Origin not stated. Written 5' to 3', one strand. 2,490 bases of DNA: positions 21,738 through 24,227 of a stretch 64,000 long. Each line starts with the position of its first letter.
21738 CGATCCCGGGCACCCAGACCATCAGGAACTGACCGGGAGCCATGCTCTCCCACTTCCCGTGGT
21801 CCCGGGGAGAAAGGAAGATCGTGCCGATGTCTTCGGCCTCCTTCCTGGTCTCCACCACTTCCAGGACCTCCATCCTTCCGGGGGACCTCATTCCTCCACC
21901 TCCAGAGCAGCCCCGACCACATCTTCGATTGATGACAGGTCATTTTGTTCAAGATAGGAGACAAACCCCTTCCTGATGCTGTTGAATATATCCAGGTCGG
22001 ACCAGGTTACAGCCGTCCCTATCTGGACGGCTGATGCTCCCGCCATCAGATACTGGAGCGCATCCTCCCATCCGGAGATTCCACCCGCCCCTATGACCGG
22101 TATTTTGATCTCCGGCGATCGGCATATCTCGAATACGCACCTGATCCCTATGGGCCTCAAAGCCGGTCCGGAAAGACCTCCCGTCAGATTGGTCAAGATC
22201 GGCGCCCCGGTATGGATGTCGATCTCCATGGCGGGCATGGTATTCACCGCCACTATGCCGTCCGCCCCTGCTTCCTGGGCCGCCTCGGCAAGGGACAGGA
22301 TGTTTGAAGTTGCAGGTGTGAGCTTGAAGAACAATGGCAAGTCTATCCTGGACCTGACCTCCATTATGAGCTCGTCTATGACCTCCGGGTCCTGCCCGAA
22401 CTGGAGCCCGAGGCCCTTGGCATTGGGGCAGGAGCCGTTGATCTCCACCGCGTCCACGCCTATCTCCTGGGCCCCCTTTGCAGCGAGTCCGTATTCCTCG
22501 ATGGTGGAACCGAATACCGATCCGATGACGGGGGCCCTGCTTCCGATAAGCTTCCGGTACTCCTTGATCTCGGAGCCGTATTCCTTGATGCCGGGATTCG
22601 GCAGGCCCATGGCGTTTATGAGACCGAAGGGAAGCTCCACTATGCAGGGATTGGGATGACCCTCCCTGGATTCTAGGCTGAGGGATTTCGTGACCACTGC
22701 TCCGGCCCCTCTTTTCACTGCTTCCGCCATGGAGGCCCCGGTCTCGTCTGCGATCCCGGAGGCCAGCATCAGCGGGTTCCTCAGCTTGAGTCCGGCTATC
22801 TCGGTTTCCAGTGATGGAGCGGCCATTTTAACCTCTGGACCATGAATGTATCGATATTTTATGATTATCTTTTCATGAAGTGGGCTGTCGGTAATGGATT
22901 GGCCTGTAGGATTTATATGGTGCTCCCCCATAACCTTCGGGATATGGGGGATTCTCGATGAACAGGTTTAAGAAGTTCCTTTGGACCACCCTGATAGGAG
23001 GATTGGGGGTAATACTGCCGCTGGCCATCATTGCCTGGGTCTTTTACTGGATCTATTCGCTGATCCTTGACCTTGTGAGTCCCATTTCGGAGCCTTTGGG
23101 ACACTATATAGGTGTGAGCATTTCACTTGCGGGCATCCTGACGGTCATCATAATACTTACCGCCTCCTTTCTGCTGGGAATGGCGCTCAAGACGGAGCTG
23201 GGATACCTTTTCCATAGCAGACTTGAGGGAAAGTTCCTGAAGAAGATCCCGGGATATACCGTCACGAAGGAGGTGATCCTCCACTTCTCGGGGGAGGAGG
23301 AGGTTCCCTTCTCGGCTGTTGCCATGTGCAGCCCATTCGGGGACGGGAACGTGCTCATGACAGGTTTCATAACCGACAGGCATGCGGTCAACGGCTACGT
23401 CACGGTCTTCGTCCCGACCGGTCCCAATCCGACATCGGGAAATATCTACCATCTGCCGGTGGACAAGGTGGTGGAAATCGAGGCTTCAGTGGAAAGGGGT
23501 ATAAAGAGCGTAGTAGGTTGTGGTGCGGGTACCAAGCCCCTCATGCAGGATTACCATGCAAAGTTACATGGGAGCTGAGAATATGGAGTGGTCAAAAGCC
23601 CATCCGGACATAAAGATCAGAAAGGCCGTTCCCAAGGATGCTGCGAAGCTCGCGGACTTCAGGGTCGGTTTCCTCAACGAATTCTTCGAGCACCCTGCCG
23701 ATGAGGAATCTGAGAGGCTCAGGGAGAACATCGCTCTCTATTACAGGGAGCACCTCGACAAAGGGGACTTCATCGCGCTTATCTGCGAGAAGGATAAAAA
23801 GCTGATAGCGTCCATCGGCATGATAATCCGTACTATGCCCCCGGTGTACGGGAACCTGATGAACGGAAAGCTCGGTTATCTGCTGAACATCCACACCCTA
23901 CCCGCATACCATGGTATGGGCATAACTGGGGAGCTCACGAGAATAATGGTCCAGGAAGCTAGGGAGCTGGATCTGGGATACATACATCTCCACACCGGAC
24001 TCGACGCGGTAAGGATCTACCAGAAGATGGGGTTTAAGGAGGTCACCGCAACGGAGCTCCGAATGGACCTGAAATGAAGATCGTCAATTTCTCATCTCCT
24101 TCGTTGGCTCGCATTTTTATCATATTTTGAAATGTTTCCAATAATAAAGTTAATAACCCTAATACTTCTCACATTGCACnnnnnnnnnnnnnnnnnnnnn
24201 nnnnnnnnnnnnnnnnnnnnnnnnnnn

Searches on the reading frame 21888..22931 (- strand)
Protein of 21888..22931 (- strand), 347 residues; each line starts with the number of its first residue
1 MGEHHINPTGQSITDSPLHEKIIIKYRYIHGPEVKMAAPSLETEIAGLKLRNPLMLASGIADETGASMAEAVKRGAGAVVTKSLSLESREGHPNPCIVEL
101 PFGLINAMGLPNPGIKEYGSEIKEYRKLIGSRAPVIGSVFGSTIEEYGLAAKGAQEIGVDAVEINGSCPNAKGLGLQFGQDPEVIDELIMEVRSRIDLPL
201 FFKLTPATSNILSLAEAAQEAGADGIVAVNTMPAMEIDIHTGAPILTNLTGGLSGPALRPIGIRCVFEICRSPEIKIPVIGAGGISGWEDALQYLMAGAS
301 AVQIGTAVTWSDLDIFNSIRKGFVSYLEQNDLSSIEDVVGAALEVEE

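Call 55: search_protein_families(library=pfam, proteins=[window:21888-22931:-], max_evalue=0.001)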
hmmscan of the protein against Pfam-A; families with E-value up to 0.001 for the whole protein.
window:21888-22931:- (347 aa): 3 families
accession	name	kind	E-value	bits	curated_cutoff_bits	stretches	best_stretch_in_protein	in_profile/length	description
PF01180.27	DHO_dh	-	6.2e-71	239.4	27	1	41-325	2-289/291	Dihydroorotate dehydrogenase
PF01207.24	Dus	-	1.8e-08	34.3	20.4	1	135-307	56-216/311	Dihydrouridine synthase (Dus)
PF03060.21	NMO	-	0.00063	19.7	28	1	275-308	192-225/331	Nitronate monooxygenase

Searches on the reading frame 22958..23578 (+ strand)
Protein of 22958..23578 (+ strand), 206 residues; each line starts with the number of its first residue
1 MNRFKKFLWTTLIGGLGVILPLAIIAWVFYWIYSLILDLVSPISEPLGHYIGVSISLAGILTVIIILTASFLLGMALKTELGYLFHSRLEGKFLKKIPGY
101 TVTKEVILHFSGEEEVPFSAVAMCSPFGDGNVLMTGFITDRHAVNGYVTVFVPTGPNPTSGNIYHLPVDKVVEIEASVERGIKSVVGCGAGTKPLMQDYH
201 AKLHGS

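Call 55: search_protein_families(library=pfam, proteins=[window:22958-23578:+], max_evalue=0.001)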
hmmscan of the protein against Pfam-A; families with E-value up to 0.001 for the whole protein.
window:22958-23578:+ (206 aa): 1 family
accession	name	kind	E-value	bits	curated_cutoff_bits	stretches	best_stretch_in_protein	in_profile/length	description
PF04367.18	DUF502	-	3.5e-10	40.1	23.8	1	64-160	1-107/107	Protein of unknown function (DUF502)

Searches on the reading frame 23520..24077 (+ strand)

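Call 55: search_protein_families(library=pfam, proteins=[window:23520-24077:+], max_evalue=0.001)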
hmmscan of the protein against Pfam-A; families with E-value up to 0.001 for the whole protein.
window:23520-24077:+ (185 aa): 5 families
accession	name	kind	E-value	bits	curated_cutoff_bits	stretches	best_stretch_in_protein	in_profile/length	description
PF00583.31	Acetyltransf_1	-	1.6e-09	38.4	20.7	1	61-172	17-116/116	Acetyltransferase (GNAT) family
PF13673.13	Acetyltransf_10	-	2.1e-07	31.4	23.6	1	74-177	21-112/128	Acetyltransferase (GNAT) domain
PF13508.13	Acetyltransf_7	-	2.7e-06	28.1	27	1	87-174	6-84/84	Acetyltransferase (GNAT) domain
PF13302.13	Acetyltransf_3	-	0.00013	23.1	25.4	1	32-173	3-138/138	Acetyltransferase (GNAT) domain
PF13527.13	Acetyltransf_9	-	0.00055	20.4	25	1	52-173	17-125/127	Acetyltransferase (GNAT) domain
